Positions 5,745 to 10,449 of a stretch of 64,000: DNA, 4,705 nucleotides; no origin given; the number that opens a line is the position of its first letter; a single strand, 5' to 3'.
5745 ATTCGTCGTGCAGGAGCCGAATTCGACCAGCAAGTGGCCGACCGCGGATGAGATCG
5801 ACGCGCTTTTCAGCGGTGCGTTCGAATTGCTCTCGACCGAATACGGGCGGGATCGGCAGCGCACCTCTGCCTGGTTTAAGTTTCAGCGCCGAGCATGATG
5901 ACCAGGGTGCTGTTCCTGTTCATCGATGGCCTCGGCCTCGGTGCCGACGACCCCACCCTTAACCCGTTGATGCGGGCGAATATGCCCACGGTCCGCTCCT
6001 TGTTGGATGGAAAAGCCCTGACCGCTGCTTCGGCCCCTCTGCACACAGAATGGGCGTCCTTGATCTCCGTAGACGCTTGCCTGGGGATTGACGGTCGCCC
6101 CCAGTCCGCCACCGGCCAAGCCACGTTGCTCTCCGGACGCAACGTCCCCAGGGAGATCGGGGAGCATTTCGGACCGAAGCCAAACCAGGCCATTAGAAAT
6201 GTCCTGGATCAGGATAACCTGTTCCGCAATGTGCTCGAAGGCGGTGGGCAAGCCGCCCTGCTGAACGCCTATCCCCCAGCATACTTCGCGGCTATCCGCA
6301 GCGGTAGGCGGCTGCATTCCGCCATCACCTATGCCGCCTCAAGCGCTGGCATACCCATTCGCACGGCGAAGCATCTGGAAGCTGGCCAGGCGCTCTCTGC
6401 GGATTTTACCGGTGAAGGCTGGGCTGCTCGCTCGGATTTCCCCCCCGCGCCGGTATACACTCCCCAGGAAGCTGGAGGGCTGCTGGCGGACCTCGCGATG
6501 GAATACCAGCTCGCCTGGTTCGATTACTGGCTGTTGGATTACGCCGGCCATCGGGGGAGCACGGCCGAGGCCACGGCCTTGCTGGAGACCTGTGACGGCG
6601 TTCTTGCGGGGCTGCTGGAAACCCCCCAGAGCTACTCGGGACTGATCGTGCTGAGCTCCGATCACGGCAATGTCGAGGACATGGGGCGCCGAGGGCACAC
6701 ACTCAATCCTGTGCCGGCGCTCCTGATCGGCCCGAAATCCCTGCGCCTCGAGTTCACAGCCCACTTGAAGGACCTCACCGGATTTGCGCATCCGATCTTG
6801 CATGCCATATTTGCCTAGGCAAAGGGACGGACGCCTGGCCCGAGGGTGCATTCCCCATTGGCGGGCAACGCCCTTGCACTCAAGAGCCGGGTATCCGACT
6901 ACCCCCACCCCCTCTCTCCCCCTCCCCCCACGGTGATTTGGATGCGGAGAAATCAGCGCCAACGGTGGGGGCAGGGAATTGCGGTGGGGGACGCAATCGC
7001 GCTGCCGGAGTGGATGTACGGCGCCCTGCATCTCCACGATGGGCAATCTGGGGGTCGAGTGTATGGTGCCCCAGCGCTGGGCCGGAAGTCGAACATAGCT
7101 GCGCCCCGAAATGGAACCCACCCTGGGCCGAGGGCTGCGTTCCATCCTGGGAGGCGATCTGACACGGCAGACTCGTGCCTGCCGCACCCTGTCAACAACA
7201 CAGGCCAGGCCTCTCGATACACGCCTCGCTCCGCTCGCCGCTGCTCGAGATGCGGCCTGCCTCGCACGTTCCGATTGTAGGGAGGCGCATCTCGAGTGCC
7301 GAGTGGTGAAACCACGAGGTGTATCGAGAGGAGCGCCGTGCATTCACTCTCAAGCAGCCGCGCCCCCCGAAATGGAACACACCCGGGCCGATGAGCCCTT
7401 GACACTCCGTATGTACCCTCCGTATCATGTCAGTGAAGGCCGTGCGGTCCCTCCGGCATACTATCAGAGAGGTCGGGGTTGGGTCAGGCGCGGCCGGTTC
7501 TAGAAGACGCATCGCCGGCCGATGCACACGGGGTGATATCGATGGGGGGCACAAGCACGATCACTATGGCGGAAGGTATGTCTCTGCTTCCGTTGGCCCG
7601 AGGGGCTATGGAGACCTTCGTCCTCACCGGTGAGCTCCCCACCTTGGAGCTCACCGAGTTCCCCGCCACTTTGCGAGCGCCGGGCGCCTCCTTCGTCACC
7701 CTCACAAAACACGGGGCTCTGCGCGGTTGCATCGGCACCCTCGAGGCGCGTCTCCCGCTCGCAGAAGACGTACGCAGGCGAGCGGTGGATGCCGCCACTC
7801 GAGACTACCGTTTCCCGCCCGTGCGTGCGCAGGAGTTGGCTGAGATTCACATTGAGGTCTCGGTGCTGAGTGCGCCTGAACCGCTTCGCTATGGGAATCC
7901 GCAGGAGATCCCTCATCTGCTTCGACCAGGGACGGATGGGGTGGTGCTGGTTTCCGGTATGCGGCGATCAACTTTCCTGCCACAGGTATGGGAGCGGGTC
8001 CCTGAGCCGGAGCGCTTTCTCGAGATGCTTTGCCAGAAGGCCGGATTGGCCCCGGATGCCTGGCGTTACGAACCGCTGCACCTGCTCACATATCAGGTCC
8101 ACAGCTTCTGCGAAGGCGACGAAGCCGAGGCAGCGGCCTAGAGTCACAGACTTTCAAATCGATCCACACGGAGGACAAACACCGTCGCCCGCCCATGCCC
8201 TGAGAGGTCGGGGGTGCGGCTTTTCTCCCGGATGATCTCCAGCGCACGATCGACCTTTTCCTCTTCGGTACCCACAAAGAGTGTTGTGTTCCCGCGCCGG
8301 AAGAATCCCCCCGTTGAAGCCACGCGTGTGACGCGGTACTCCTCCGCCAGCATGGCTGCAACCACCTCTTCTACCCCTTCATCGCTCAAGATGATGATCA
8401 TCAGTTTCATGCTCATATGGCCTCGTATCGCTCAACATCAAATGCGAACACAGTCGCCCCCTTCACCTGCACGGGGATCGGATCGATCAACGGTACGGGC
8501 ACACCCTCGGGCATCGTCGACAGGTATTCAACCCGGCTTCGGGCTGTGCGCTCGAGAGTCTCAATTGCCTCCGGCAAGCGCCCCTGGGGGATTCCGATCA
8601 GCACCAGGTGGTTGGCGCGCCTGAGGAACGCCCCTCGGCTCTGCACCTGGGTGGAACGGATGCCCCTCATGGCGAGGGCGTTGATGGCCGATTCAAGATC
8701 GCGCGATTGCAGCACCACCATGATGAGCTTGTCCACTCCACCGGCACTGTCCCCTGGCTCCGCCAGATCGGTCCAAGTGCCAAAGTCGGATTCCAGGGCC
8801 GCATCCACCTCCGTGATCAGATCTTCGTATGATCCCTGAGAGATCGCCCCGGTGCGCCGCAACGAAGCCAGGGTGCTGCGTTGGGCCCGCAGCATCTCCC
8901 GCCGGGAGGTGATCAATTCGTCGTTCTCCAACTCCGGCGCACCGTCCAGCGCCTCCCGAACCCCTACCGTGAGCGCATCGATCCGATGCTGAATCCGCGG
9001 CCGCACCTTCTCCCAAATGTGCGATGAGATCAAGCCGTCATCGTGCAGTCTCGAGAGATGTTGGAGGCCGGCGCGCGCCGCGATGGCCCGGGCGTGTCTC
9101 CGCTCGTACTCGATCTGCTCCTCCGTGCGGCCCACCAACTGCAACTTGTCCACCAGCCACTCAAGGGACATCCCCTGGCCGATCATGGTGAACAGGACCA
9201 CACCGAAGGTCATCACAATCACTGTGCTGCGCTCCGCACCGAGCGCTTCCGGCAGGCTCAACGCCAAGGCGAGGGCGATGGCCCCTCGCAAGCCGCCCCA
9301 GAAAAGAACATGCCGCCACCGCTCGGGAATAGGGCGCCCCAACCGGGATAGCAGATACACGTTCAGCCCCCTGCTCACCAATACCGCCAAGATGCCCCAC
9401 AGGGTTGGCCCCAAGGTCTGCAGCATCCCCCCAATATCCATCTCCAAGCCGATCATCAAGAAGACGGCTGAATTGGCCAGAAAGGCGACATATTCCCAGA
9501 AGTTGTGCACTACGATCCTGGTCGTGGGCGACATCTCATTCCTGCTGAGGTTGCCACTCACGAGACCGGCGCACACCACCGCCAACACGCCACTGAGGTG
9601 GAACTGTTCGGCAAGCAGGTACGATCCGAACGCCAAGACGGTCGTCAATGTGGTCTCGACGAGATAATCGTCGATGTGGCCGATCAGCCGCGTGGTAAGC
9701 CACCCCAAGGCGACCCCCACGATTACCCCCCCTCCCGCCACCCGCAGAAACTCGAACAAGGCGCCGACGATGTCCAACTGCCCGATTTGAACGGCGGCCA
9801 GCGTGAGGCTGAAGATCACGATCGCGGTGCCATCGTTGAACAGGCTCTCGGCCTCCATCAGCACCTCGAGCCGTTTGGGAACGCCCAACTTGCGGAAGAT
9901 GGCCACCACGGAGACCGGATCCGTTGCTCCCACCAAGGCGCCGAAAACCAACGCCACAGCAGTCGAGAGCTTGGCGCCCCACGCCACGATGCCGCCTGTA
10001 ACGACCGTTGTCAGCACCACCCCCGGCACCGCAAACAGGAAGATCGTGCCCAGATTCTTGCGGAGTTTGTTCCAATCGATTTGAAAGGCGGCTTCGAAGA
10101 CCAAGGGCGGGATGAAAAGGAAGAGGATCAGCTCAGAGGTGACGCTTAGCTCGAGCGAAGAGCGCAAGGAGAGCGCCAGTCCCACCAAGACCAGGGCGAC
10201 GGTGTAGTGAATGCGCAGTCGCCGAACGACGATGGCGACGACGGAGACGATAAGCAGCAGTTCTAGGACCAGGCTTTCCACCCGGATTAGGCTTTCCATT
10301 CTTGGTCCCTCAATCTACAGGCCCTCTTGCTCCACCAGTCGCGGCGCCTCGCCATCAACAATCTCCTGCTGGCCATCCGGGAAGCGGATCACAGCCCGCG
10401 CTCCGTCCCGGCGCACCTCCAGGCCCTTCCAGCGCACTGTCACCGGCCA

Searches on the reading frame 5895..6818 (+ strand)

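Call 40: search_protein_families(library=pfam, proteins=[window:5895-6818:+], max_evalue=0.00001)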
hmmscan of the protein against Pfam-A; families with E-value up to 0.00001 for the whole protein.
window:5895-6818:+ (307 aa): 1 family
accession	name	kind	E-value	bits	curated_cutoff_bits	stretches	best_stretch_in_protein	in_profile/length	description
PF01676.23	Metalloenzyme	-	2.2e-16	60.6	24.3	1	203-292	146-238/252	Metalloenzyme superfamily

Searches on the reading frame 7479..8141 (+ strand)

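Call 76: search_protein_families(library=pfam, proteins=[window:7479-8141:+], max_evalue=0.0001)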
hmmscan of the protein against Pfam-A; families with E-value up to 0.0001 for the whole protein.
window:7479-8141:+ (220 aa): 1 family
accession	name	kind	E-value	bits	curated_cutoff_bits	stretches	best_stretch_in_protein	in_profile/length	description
PF01871.22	AMMECR1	-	7.3e-47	159.4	25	1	39-210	3-168/168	AMMECR1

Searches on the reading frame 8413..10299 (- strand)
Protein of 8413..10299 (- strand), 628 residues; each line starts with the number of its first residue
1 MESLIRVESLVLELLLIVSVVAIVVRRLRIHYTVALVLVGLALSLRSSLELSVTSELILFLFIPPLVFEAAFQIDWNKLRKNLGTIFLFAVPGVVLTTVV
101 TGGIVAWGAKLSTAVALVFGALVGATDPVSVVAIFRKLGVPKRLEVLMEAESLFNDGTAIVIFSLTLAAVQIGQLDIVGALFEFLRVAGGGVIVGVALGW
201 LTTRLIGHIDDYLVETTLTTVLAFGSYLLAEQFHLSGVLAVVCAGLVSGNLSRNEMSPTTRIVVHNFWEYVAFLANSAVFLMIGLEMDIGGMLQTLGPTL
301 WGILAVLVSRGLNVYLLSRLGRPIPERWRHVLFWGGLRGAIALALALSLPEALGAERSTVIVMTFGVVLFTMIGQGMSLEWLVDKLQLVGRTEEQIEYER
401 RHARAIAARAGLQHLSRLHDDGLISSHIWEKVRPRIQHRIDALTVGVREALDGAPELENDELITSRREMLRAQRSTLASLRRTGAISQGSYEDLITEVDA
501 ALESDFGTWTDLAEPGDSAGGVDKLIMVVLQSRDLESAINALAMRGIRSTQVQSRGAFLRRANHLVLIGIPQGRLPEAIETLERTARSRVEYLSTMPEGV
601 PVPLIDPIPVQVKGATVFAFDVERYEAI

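Call 40: search_protein_families(library=pfam, proteins=[window:8413-10299:-], max_evalue=0.00001)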
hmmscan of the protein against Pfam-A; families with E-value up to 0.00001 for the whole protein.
window:8413-10299:- (628 aa): 2 families
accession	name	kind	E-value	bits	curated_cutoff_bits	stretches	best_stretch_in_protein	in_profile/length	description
PF00999.27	Na_H_Exchanger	-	6.7e-73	246.1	26.2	1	16-384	2-374/375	Sodium/hydrogen exchanger, transmembrane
PF06153.16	CdAMP_rec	-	1.3e-14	54.8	27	1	524-626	2-107/109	Cyclic-di-AMP receptor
